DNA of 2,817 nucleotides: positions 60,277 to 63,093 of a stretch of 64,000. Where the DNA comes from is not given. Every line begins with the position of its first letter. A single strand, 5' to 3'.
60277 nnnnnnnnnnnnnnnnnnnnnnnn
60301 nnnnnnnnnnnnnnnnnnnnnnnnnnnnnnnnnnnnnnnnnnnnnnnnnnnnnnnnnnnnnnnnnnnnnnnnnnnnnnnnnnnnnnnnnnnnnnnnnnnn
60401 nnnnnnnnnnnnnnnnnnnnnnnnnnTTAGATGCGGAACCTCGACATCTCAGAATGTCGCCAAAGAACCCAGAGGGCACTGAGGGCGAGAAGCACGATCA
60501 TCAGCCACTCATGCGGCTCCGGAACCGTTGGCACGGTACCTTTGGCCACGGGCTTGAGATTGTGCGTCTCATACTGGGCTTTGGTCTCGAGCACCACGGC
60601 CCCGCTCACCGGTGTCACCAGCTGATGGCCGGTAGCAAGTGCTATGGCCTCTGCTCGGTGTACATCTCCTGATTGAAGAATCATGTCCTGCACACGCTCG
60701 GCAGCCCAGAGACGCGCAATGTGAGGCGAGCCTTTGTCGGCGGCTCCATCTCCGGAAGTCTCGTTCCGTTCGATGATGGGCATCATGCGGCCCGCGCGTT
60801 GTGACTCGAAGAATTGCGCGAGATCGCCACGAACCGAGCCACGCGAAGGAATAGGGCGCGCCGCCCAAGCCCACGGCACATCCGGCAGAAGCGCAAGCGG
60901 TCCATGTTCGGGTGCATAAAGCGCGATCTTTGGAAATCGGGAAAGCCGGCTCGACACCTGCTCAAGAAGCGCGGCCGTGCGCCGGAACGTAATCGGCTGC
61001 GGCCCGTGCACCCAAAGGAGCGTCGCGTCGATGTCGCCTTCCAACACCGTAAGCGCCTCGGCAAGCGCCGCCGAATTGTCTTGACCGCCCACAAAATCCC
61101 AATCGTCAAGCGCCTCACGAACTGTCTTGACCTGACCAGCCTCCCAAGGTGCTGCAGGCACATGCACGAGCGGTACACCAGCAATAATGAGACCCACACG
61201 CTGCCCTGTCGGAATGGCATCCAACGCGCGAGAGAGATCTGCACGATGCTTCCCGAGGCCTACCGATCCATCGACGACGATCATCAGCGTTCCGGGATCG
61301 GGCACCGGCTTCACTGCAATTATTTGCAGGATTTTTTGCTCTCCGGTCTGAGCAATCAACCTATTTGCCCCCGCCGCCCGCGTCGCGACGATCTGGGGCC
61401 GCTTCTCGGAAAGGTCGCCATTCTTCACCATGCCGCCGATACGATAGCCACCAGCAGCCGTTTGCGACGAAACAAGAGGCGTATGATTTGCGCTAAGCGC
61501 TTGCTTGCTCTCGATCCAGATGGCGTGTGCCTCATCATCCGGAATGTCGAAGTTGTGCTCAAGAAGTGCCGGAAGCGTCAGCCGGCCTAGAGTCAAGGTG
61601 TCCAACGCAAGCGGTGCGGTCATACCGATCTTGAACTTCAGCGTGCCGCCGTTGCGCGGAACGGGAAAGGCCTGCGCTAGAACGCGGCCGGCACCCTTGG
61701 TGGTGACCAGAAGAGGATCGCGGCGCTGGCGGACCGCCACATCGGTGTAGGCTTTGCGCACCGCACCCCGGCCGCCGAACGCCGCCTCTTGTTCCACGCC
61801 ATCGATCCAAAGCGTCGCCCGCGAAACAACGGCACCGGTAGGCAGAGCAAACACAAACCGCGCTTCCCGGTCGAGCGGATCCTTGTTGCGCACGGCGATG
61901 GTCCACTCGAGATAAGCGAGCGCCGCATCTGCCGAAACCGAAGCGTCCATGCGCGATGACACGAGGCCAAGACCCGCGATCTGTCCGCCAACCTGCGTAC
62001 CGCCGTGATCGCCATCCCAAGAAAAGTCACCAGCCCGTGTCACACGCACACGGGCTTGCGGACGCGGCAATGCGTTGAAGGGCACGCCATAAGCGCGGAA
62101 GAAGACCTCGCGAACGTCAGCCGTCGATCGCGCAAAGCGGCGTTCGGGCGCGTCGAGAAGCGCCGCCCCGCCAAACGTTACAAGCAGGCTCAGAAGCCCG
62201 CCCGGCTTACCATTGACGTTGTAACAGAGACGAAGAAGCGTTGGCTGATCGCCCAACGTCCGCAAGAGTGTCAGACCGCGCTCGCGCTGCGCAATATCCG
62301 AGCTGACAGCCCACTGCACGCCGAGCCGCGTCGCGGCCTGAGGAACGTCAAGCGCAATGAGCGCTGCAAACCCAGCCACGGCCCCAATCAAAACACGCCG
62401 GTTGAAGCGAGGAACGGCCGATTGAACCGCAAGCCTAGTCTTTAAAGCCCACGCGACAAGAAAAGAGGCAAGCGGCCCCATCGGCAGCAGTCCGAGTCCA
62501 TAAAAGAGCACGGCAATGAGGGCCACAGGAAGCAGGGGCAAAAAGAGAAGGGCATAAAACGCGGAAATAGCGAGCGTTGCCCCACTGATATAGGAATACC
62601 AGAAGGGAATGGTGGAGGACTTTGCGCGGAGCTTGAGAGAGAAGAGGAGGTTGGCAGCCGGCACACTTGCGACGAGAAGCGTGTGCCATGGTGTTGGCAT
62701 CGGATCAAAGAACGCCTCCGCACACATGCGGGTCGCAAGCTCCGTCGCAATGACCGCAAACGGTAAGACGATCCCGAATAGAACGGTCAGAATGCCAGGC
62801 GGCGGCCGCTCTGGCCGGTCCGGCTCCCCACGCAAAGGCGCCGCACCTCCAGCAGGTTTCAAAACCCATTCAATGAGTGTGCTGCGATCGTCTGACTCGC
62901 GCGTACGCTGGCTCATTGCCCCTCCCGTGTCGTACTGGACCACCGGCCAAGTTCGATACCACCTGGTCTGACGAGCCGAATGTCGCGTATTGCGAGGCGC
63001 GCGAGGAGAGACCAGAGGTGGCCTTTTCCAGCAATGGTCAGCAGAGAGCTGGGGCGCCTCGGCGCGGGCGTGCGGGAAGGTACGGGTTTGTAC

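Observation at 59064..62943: Minimal, self-contained exosortase cassette whose only visible substrate is a polytopic VIT-vWA membrane protein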

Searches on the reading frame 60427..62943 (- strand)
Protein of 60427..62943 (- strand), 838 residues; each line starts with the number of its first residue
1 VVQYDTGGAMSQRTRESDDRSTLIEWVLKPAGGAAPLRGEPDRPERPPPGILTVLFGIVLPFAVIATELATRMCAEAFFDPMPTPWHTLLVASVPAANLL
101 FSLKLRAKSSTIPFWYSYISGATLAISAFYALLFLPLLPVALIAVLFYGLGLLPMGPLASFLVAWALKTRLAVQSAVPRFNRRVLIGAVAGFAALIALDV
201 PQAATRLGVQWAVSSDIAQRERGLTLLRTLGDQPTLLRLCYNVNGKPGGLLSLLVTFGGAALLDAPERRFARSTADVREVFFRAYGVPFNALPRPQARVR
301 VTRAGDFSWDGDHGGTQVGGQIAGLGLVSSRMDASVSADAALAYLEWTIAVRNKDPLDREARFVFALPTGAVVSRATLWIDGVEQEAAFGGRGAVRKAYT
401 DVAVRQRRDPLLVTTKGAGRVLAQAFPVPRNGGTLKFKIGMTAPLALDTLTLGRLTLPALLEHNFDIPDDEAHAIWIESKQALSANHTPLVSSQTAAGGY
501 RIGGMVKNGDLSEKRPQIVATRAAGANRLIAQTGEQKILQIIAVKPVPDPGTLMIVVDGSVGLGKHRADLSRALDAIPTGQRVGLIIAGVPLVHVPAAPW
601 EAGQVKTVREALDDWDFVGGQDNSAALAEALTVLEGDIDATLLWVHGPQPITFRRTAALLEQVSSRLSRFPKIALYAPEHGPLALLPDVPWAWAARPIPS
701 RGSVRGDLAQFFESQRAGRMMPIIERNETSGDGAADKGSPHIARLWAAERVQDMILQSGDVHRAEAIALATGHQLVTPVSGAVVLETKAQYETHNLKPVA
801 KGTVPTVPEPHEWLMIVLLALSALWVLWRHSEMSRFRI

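Call 3: search_protein_families(library=ncbifam, proteins=[window:60427-62943:-], max_evalue=0.1)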
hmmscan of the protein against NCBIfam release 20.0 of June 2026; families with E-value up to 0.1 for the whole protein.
window:60427-62943:- (838 aa): 5 families
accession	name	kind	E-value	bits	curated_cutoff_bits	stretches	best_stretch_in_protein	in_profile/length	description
TIGR04477.1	sorted_by_XrtN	equivalog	1.2e-37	129.6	250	3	339-448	336-448/822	XrtN system VIT domain-containing protein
TIGR04286.1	MSEP-CTERM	equivalog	1.4e-10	39.8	150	1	51-184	212-336/920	MSEP-CTERM sorting domain-containing protein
NF038129.1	PEP_NF038129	equivalog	0.0038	17.1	65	0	798-825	162-188/194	NF038129 family PEP-CTERM protein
NF038119.1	PEP_CTERM_MHFG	equivalog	0.004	17.5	100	0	771-821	200-251/260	MHFG family PEP-CTERM protein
TIGR03788.1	marine_srt_targ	equivalog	0.034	12.6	551.65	0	741-798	518-579/629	marine proteobacterial sortase target protein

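Call 4: search_protein_families(library=pfam, proteins=[window:60427-62943:-], max_evalue=0.1)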
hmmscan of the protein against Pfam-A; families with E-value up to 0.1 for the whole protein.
window:60427-62943:- (838 aa): 1 family
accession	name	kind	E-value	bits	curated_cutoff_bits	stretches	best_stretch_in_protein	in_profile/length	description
PF08487.16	VIT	-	1.5e-07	32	26.5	1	339-439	11-109/111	Vault protein inter-alpha-trypsin domain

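Call 10: find_homologous_proteins(query=window:60427-62943:-)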
Query window:60427-62943:- (838 aa): 546 proteins with E <= 0.001 among 8000 candidates; the best 120 are listed.
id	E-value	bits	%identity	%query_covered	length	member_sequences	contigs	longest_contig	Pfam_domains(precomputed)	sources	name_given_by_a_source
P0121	0.0e+0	1843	100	99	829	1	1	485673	PF08487.17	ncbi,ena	-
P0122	1.1e-277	941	55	98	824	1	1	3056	PF08487.17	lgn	-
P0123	5.3e-274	929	54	98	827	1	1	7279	PF08487.17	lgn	-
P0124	2.5e-265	901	55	92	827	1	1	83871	-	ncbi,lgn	-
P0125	5.6e-258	876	51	99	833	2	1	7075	PF08487.17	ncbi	-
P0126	2.9e-252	857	53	94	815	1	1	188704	-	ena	-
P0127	1.2e-248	845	52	94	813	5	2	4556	PF08487.17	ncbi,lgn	-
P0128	1.9e-246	838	52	96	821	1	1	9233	PF08487.17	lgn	-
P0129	5.9e-246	836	52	93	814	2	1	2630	PF08487.17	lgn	-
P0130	3.3e-245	834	51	95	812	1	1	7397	PF08487.17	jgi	jgi:hypothetical protein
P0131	1.0e-244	832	52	92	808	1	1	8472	PF08487.17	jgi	jgi:hypothetical protein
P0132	5.2e-244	830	51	95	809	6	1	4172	PF08487.17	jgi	jgi:hypothetical protein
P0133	7.2e-244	830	50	94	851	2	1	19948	PF08487.17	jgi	jgi:Vault protein inter-alpha-trypsin domain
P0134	1.5e-243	828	53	93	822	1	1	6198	PF08487.17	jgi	jgi:hypothetical protein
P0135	6.7e-243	826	50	94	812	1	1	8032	PF08487.17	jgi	jgi:Vault protein inter-alpha-trypsin domain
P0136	1.8e-242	825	51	93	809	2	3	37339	PF08487.17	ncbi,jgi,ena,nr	ncbi:MAG TPA: VIT domain-containing protein [Xanthobacteraceae bacterium]|nr:VIT domain-containing p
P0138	2.6e-242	824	52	92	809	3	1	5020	PF08487.17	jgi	-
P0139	1.7e-241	822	51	94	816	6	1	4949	PF08487.17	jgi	-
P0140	3.7e-241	821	50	98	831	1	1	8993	PF08487.17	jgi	jgi:hypothetical protein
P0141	6.6e-241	820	51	94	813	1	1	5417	PF08487.17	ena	-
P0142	1.2e-240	819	49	95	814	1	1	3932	PF08487.17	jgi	jgi:Vault protein inter-alpha-trypsin domain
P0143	2.9e-240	818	49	95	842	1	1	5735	PF08487.17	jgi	jgi:Vault protein inter-alpha-trypsin domain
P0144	5.1e-240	817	51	94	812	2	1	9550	PF08487.17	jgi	jgi:hypothetical protein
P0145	3.4e-239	814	50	95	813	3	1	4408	PF08487.17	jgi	jgi:Vault protein inter-alpha-trypsin domain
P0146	4.6e-239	814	51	94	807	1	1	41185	PF08487.17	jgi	jgi:hypothetical protein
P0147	4.6e-239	814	50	95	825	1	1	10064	PF08487.17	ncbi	ncbi:MAG: VIT domain-containing protein [Hyphomicrobium sp.]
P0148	5.9e-238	810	50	95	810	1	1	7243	PF08487.17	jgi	jgi:hypothetical protein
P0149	1.1e-237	809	51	91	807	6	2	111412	PF08487.17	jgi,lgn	jgi:hypothetical protein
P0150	2.9e-237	808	50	92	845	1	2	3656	PF08487.17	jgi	jgi:hypothetical protein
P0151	3.0e-237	808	51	91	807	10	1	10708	PF08487.17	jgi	jgi:hypothetical protein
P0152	8.5e-237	806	51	94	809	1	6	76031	PF08487.17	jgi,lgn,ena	-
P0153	1.1e-236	806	50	93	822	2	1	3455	PF08487.17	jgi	jgi:hypothetical protein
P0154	3.3e-236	804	49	94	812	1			PF08487.17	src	-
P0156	9.1e-236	803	51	94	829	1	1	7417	PF08487.17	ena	-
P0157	3.1e-235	801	50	94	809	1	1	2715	PF08487.17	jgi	-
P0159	3.1e-234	798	50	94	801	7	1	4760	PF08487.17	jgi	jgi:hypothetical protein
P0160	4.5e-234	797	49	93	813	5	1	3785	PF08487.17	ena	-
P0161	1.1e-233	796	51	94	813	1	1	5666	PF08487.17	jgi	jgi:hypothetical protein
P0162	1.6e-233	795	49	96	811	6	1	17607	PF08487.17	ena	-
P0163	3.8e-233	794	50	93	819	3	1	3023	PF08487.17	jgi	jgi:hypothetical protein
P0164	4.9e-233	794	50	93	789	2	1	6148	PF08487.17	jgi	jgi:hypothetical protein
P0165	6.8e-233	793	51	94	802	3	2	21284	PF08487.17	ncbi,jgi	-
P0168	1.0e-232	793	49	96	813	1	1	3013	PF08487.17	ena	-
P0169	1.2e-232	792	50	93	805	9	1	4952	PF08487.17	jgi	-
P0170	1.2e-232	792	50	92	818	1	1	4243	PF08487.17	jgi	jgi:hypothetical protein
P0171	1.4e-232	792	49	97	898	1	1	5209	PF08487.17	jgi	jgi:hypothetical protein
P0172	2.1e-232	792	51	91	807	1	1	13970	PF08487.17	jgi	jgi:vault protein inter-alpha-trypsin-like protein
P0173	4.8e-232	790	49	96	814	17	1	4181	PF08487.17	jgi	jgi:vault protein inter-alpha-trypsin-like protein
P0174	5.0e-232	790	50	94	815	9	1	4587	PF08487.17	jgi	jgi:hypothetical protein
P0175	5.1e-232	790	50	91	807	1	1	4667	PF08487.17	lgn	-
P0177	6.7e-232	790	50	94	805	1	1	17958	PF08487.17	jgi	jgi:hypothetical protein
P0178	8.5e-232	790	49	98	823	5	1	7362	PF08487.17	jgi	-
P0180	1.2e-231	789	51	95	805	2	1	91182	PF08487.17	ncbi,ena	-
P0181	2.3e-231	788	49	95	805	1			PF08487.17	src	-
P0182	2.4e-231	788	50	93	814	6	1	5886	PF08487.17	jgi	jgi:hypothetical protein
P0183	3.0e-231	788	50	91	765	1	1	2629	PF08487.17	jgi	jgi:hypothetical protein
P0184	3.5e-231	788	50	94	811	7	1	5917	PF08487.17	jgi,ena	-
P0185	4.7e-231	787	50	94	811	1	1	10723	PF08487.17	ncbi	ncbi:MAG TPA: hypothetical protein VIY51_07080 [Xanthobacteraceae bacterium]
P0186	6.8e-231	787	49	93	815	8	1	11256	PF08487.17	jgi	jgi:hypothetical protein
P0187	1.2e-230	786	49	93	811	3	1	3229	PF08487.17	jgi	jgi:hypothetical protein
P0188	1.4e-230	786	50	94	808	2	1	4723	PF08487.17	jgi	jgi:hypothetical protein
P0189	1.5e-230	786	50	91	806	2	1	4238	PF08487.17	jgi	jgi:hypothetical protein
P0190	3.8e-230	784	50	95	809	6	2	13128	PF08487.17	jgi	jgi:hypothetical protein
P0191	4.9e-230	784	50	95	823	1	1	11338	PF08487.17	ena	-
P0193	1.1e-229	783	49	94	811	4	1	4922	PF08487.17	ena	-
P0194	1.4e-229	782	49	95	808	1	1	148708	PF08487.17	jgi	jgi:Vault protein inter-alpha-trypsin domain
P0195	2.5e-229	781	49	98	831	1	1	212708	PF08487.17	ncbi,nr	ncbi:MAG: VIT domain-containing protein [Hyphomicrobium sp.]|nr:VIT domain-containing protein [Hypho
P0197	2.1e-228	778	50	95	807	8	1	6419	PF08487.17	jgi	jgi:hypothetical protein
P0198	3.6e-228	778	47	95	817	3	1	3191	PF08487.17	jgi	jgi:Vault protein inter-alpha-trypsin domain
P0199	4.4e-228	777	49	94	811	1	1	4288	PF08487.17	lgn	-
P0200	4.5e-228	777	49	99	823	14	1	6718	PF08487.17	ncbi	-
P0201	4.7e-228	777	49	95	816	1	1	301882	PF08487.17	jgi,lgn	jgi:hypothetical protein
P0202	5.7e-228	777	49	95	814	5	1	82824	PF08487.17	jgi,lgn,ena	-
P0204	6.7e-228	777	50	93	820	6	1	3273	PF08487.17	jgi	jgi:hypothetical protein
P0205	9.5e-228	776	50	95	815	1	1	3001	PF08487.17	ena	-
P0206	1.1e-227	776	51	94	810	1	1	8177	PF08487.17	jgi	jgi:Vault protein inter-alpha-trypsin domain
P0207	1.3e-227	776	48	93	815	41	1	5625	PF08487.17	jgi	jgi:hypothetical protein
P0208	2.0e-227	775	49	95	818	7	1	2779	PF08487.17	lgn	-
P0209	2.5e-227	775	49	93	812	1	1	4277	PF08487.17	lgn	-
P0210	2.8e-227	775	49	95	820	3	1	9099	PF08487.17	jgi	jgi:hypothetical protein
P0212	3.0e-227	775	49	94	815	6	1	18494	PF08487.17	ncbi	ncbi:MAG: VIT domain-containing protein [Xanthobacteraceae bacterium]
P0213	4.1e-227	774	49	95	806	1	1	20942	PF08487.17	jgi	jgi:hypothetical protein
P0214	5.6e-227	774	47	99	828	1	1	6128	PF08487.17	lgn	-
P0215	8.3e-227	773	48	93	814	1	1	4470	PF08487.17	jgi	jgi:hypothetical protein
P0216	9.2e-227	773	49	93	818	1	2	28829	PF08487.17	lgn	-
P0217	1.5e-226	772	49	95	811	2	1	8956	PF08487.17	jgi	jgi:hypothetical protein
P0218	1.9e-226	772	47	98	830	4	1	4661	PF08487.17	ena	-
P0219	4.7e-226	771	50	95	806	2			PF08487.17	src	-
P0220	4.9e-226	771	48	94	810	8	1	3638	PF08487.17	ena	-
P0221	5.7e-226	770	49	93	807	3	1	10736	PF08487.17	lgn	-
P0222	6.1e-226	770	48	93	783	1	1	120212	PF08487.17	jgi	jgi:hypothetical protein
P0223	7.1e-226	770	50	92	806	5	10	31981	PF08487.17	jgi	jgi:Vault protein inter-alpha-trypsin domain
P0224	2.4e-225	768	48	96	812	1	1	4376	PF08487.17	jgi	jgi:hypothetical protein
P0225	2.5e-225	768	50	95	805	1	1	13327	PF08487.17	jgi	jgi:vault protein inter-alpha-trypsin-like protein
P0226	3.6e-225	768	47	94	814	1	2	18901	PF08487.17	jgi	jgi:hypothetical protein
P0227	4.9e-225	767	48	94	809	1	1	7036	PF08487.17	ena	-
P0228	5.3e-225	767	48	94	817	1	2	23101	PF08487.17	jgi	jgi:hypothetical protein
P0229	9.8e-225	766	49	93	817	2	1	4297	PF08487.17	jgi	jgi:Vault protein inter-alpha-trypsin domain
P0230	1.0e-224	766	50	95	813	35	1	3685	PF08487.17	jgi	jgi:hypothetical protein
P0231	1.1e-224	766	49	94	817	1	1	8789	PF08487.17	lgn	-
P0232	1.4e-224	766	48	95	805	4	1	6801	PF08487.17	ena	-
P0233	7.8e-224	763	49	91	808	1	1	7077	PF08487.17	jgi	jgi:hypothetical protein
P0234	1.4e-223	762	50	95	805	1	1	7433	PF08487.17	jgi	jgi:hypothetical protein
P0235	1.9e-223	762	48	92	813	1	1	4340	PF08487.17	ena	-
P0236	3.6e-223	761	49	95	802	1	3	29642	PF08487.17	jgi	jgi:hypothetical protein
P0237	4.8e-223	761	49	95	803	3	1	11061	PF08487.17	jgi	-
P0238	9.5e-223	760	49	97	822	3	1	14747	PF08487.17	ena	-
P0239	1.9e-222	759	50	93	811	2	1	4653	PF08487.17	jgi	-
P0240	2.5e-222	758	49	95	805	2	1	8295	PF08487.17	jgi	jgi:Vault protein inter-alpha-trypsin domain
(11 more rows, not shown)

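Call 43: predict_structure(alignment_id=A3)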
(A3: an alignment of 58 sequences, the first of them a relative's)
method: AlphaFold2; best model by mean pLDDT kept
length: 829 residues; sequences in the alignment: 58
mean_pLDDT: 87.6   pTM: 0.83
mean pLDDT of the five models: 87.6, 85.3, 84.8, 84.7, 83.8
residues with pLDDT >= 90: 572; 70-90: 151; 50-70: 53; < 50: 53
segments of 3 or more residues with pLDDT < 50: 1-14, 24-33, 252-259, 289-306
pLDDT, mean of each block of 10 residues (from residue 1): 43 51 47 53 93 95 84 90 97 92 92 97 90 87 90 97 89 96 94 91 92 95 91 66 65 48 79 93 68 41 50 85 97 98 91 95 96 91 94 79 93 93 95 96 96 91 97 94 95 97 94 91 94 94 97 96 97 97 97 98 97 96 96 96 89 91 95 87 91 95 93 95 85 97 92 95 96 93 90 58 86 95 75
secondary structure, 60 per line:
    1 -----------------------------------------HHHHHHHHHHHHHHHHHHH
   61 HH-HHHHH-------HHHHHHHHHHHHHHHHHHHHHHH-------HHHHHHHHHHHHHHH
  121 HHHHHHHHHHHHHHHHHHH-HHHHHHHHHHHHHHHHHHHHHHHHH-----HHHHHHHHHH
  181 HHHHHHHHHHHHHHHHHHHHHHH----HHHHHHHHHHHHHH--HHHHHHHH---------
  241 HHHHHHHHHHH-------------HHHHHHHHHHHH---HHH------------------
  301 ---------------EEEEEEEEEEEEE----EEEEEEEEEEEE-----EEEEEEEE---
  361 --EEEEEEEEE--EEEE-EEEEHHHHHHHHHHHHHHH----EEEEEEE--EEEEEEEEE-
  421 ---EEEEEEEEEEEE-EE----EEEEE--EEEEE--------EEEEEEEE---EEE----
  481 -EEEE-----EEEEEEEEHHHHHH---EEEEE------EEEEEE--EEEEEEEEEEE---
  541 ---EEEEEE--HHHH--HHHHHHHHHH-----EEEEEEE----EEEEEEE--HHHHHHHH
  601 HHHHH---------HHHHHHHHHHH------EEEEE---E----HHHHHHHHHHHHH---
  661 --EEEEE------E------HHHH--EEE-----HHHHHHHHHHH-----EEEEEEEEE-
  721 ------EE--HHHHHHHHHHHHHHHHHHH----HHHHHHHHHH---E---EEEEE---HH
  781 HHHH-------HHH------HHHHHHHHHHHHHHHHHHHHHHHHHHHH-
elements in order (helices of 4 or more, strands of 3 or more residues): H42-62 H64-68 H76-98 H106-139 H141-165 H171-203 H208-221 H224-231 H241-251 H265-276 E316-328 E333-344 E350-357 E363-371 E374-377 E379-382 H383-397 E402-408 E411-419 E424-435 E443-447 E450-454 E463-470 E474-476 E482-485 E491-498 H499-504 E508-512 E519-524 E527-537 E544-549 H552-555 H558-567 E573-579 E584-590 H593-605 H615-625 E632-636 H645-657 E663-667 H681-684 E687-689 H695-705 E711-719 H731-749 H754-763 E771-775 H779-784 H801-828

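Call 47: fold_search(model_id=the predicted structure, library=pdb)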
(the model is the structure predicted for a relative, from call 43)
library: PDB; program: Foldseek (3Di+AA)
matches with E <= 10: 1170; with E <= 0.001: 140
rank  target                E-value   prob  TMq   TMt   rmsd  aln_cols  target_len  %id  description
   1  6fpy_B                1.3e-20  1.00  0.32  0.41  10.4       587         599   11  Inter-alpha-inhibitor heavy chain 1, wild type (released 2019-02-27)
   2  6fpy_A                1.9e-20  1.00  0.32  0.41  10.3       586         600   11  Inter-alpha-inhibitor heavy chain 1, wild type (released 2019-02-27)
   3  6fpz_A                5.7e-20  1.00  0.32  0.41  10.3       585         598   11  Inter-alpha-inhibitor heavy chain 1, D298A (released 2019-02-27)
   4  9e5c_4s               1.0e-11  1.00  0.30  0.30  15.6       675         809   10  Cryo-EM structure of 96 nm repeat of microtubule doublet from T. brucei flagellum (released 2025-03-12)
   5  8cgw_A                1.1e-06  1.00  0.16  0.15  15.6       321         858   11  Insulin-regulated aminopeptidase (IRAP) in complex with an allosteric benzopyran-based inhibitor (released 2024-01-31)
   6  6ydx_A                1.6e-06  1.00  0.16  0.15  14.5       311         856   11  Insulin-regulated aminopeptidase complexed with a macrocyclic peptidic inhibitor (released 2020-07-22)
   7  9gjs                  1.9e-06  1.00  0.16  0.16  14.0       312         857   13  ERAP1 in complex with 1-[2-(6-bromo-3-oxo-3,4-dihydro-2H-1,4-benzoxazin-4-yl)acetamido]-4,4-difluorocyclohexane-1-carbox (released 2025-01-22)
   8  8cgp_B                2.1e-06  1.00  0.15  0.15  16.0       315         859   11  Insulin regulated aminopeptidase (IRAP) in complex with an allosteric aryl sulfonamide inhibitor (released 2024-01-31)
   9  4pj6_A                2.6e-06  1.00  0.15  0.15  15.7       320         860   11  Crystal Structure of Human Insulin Regulated Aminopeptidase with Lysine in Active Site (released 2014-12-03)
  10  7zyf_A                3.0e-06  1.00  0.15  0.14  12.6       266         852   10  Insulin regulated aminopeptidase (IRAP) in complex with a nanomolar alpha hydroxy beta amino acid based inhibitor. (released 2022-07-20)
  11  5mj6_A                3.2e-06  1.00  0.16  0.15  12.8       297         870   13  Ligand-induced conformational change of Insulin-regulated aminopeptidase: insights on catalytic mechanism and active s (released 2017-04-05)
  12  4fx5                  3.7e-06  1.00  0.17  0.31   4.7       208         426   12  von Willebrand factor type A from Catenulispora acidiphila (released 2012-07-18)
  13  9gk6                  3.7e-06  1.00  0.17  0.16  14.5       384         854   10  ERAP1 in complex with 1-[2-(6-chloro-3-oxo-3,4-dihydro-2H-1,4-benzothiazin-4-yl)acetamido]cyclohexane-1-carboxylic acid (released 2025-01-22)
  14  8s05_A                4.3e-06  1.00  0.17  0.32  12.4       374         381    8  ArnAB complex an archaeal ortholog of the Sec23/24 core motif (released 2025-10-29)
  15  6mgq_B                4.3e-06  1.00  0.16  0.16  13.7       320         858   12  ERAP1 in the open conformation bound to 10mer phosphinic inhibitor DG014 (released 2019-12-18)
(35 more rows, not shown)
